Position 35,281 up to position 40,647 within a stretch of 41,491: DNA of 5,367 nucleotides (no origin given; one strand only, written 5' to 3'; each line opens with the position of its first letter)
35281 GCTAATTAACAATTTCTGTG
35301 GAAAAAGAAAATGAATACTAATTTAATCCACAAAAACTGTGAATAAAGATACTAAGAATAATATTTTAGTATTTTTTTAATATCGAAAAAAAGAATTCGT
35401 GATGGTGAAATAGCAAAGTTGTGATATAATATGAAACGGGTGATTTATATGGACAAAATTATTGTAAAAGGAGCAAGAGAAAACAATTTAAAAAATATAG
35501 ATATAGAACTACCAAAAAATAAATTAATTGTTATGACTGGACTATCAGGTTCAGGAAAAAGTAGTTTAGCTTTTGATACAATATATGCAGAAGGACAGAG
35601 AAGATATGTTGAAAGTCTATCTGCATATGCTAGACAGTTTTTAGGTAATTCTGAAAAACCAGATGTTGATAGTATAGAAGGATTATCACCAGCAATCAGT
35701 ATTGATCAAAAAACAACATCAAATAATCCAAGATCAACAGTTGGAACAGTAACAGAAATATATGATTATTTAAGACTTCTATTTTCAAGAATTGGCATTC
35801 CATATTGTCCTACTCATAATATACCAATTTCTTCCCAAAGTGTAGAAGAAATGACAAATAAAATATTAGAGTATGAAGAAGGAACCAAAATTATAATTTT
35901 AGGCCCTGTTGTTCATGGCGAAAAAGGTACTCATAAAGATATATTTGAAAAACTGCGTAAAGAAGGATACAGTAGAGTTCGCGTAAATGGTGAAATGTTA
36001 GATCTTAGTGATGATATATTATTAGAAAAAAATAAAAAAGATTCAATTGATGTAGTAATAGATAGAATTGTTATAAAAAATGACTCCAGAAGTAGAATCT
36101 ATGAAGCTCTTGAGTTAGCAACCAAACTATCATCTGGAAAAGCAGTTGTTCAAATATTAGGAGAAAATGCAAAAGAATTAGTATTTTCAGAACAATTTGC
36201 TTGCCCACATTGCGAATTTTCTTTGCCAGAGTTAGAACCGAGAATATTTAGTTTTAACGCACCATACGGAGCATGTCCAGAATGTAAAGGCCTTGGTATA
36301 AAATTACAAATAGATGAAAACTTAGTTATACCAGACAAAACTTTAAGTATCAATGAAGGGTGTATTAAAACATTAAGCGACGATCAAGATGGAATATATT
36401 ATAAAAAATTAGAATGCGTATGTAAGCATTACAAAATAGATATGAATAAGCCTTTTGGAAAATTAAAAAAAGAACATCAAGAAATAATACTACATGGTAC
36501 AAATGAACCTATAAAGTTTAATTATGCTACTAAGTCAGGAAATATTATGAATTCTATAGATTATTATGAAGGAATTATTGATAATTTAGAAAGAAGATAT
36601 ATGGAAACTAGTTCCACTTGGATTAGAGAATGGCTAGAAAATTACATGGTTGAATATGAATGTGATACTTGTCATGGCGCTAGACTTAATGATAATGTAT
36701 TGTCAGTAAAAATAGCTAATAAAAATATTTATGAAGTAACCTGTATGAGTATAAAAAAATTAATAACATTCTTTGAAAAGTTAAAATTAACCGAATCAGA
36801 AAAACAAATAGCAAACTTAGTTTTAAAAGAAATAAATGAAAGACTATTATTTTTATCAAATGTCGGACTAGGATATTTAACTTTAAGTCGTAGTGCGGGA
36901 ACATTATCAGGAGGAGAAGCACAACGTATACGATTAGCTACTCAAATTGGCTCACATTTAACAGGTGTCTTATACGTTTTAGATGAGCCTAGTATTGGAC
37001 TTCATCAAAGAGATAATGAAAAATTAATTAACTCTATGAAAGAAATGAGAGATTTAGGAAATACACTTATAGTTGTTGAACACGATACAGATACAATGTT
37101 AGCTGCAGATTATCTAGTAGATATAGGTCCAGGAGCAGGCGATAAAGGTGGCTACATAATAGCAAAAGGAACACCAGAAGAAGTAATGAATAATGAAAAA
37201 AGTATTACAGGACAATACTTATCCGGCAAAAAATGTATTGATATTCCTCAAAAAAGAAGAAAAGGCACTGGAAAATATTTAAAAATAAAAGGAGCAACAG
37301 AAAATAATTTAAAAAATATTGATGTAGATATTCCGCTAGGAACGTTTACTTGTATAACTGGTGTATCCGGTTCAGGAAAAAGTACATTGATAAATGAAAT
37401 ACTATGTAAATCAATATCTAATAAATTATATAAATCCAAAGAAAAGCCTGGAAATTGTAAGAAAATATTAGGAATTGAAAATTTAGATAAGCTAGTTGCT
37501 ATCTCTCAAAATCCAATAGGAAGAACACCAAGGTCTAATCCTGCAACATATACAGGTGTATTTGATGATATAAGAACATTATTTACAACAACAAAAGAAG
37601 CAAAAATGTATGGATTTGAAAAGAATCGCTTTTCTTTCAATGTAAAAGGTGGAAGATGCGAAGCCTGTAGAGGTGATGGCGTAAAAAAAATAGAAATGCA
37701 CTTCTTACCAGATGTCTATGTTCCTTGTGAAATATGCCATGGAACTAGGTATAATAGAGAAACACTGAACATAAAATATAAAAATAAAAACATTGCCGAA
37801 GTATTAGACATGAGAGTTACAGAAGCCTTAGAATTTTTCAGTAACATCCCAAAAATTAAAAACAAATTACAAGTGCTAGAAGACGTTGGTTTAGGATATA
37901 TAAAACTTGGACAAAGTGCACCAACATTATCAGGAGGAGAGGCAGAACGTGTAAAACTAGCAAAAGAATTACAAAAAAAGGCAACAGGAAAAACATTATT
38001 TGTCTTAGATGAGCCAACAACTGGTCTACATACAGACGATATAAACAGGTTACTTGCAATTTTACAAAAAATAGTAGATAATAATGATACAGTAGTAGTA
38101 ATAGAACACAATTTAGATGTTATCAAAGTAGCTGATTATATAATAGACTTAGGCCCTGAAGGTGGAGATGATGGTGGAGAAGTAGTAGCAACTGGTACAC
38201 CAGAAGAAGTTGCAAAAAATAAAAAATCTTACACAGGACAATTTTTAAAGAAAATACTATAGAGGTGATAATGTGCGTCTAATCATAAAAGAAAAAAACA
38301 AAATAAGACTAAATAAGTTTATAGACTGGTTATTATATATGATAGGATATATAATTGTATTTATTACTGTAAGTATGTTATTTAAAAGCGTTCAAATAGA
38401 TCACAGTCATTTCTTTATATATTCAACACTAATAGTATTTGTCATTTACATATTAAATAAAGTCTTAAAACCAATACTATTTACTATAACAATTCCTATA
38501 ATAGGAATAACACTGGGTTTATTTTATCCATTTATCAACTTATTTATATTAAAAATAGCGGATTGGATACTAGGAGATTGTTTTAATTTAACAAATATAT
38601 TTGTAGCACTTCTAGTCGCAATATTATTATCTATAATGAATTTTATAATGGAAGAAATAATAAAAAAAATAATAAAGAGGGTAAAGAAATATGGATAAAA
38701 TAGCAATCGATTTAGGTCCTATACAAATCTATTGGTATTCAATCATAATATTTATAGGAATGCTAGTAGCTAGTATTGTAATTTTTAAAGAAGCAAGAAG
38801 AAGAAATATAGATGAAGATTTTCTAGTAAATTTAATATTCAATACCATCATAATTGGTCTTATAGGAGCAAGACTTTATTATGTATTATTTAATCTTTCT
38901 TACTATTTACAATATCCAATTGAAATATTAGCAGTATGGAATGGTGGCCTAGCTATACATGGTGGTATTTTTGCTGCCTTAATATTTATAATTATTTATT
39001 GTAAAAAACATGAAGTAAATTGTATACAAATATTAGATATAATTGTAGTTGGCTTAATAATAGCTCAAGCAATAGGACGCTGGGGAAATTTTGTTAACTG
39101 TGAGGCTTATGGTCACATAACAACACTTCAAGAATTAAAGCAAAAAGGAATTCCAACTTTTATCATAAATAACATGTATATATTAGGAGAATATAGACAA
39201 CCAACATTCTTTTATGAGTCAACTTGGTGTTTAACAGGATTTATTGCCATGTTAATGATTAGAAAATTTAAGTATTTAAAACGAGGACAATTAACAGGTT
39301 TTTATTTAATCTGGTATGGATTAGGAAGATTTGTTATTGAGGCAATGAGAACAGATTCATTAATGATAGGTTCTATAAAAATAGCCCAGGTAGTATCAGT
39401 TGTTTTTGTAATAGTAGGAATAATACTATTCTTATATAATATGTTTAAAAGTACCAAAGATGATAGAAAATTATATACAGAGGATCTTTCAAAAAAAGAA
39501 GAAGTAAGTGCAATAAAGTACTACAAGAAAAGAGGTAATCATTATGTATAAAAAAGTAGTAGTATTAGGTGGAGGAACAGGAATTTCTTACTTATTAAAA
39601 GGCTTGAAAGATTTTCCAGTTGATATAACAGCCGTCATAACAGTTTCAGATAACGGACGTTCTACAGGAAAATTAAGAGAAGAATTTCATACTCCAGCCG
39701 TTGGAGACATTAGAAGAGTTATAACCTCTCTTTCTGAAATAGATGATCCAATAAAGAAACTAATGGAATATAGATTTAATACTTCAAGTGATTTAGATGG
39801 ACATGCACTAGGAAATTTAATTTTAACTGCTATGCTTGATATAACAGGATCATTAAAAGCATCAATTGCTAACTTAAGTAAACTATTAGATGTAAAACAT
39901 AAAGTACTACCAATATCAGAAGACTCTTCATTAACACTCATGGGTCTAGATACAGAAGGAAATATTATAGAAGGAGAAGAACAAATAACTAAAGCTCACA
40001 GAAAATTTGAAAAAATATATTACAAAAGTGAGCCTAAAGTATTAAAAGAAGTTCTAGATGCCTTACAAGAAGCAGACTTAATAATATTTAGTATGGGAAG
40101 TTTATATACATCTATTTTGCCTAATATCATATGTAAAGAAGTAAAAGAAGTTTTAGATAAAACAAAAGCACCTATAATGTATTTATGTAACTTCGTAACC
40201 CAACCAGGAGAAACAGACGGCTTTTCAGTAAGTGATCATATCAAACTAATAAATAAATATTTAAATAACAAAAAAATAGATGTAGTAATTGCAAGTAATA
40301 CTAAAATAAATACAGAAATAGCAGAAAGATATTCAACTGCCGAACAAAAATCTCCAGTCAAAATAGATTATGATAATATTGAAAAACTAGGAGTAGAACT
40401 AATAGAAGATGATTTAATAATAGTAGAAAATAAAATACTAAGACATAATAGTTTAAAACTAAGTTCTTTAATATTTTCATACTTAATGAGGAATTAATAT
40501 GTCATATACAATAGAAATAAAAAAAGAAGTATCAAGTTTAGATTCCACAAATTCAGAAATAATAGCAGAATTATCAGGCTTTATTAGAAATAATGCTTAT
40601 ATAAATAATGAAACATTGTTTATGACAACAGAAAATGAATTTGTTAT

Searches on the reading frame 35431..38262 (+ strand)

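Call 50: search_protein_families(library=pfam, proteins=[window:35431-38262:+], max_evalue=0.0001)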
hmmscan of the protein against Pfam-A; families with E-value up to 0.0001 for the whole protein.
window:35431-38262:+ (943 aa): 10 families
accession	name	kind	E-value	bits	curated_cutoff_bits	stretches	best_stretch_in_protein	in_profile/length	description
PF17760.6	UvrA_inter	-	8.5e-38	129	23.3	1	136-242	1-107/109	UvrA interaction domain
PF17755.6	UvrA_DNA-bind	-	4.8e-36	123.8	23.2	1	295-403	1-109/110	UvrA DNA-binding domain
PF00005.33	ABC_tran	-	1.3e-19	71.6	25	0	627-658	1-32/137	ABC transporter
PF02463.25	SMC_N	-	2.2e-11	44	40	0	183-565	135-211/220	RecF/RecN/SMC N terminal domain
PF13555.12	AAA_29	-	1.9e-07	31.1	27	0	633-654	18-39/61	P-loop containing region of AAA domain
PF03193.22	RsgA_GTPase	-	4.1e-07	30.4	30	0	615-660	85-129/174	RsgA GTPase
PF12399.14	BCA_ABC_TP_C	-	1.2e-06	28.4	25.5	0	576-590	2-16/27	Branched-chain amino acid ATP-binding cassette transporter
PF20720.3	nSTAND3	-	1.3e-05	25.4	27.2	0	641-680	21-61/155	Novel STAND NTPase 3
PF13191.12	AAA_16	-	1.6e-05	25.9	32.6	0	639-658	26-45/167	AAA ATPase domain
PF20703.3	nSTAND1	-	5.3e-05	23.4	27.1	0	16-47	19-50/379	Novel STAND NTPase 1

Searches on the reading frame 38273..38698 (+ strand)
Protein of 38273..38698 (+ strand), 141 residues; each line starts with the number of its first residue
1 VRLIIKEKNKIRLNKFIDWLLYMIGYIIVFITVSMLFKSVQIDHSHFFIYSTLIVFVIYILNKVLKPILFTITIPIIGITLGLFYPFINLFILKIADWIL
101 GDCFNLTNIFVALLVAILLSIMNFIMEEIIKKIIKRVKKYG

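Call 50: search_protein_families(library=pfam, proteins=[window:38273-38698:+], max_evalue=0.0001)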
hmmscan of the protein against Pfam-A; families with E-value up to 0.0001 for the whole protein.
window:38273-38698:+ (141 aa): 1 family
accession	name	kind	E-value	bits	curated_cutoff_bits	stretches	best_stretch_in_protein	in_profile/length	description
PF04020.18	Phage_holin_4_2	-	1.3e-13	51.9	28.8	1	18-125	2-105/105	Mycobacterial 4 TMS phage holin, superfamily IV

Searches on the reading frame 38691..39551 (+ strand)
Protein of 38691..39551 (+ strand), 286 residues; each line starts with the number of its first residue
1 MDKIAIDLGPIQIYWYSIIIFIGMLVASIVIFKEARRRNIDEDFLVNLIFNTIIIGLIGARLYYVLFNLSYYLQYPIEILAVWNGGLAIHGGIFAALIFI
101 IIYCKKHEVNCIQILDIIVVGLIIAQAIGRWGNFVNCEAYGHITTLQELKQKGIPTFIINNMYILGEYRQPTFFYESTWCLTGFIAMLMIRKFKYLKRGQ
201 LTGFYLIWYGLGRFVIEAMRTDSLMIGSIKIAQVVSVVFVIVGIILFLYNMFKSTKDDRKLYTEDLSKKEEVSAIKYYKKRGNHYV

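Call 50: search_protein_families(library=pfam, proteins=[window:38691-39551:+], max_evalue=0.0001)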
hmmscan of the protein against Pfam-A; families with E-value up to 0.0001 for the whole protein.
window:38691-39551:+ (286 aa): 1 family
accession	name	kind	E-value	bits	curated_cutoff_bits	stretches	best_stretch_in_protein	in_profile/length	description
PF01790.23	LGT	-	7.2e-74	248.6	24.9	1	4-249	2-240/240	Prolipoprotein diacylglyceryl transferase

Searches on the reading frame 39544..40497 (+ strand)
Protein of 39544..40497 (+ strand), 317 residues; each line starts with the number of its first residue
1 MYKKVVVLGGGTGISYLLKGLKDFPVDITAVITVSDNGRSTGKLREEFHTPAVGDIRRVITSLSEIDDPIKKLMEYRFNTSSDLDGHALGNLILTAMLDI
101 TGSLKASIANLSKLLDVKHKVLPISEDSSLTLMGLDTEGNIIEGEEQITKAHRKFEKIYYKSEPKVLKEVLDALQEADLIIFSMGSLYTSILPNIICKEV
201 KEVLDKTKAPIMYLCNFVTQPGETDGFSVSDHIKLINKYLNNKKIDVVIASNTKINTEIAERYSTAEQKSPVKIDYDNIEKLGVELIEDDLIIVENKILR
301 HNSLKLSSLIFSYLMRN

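Call 50: search_protein_families(library=pfam, proteins=[window:39544-40497:+], max_evalue=0.0001)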
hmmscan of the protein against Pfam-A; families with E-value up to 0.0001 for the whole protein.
window:39544-40497:+ (317 aa): 1 family
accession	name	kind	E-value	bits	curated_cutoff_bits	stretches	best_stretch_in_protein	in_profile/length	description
PF01933.23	CofD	-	3.2e-92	309.3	30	1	5-292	1-290/290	2-phospho-L-lactate transferase CofD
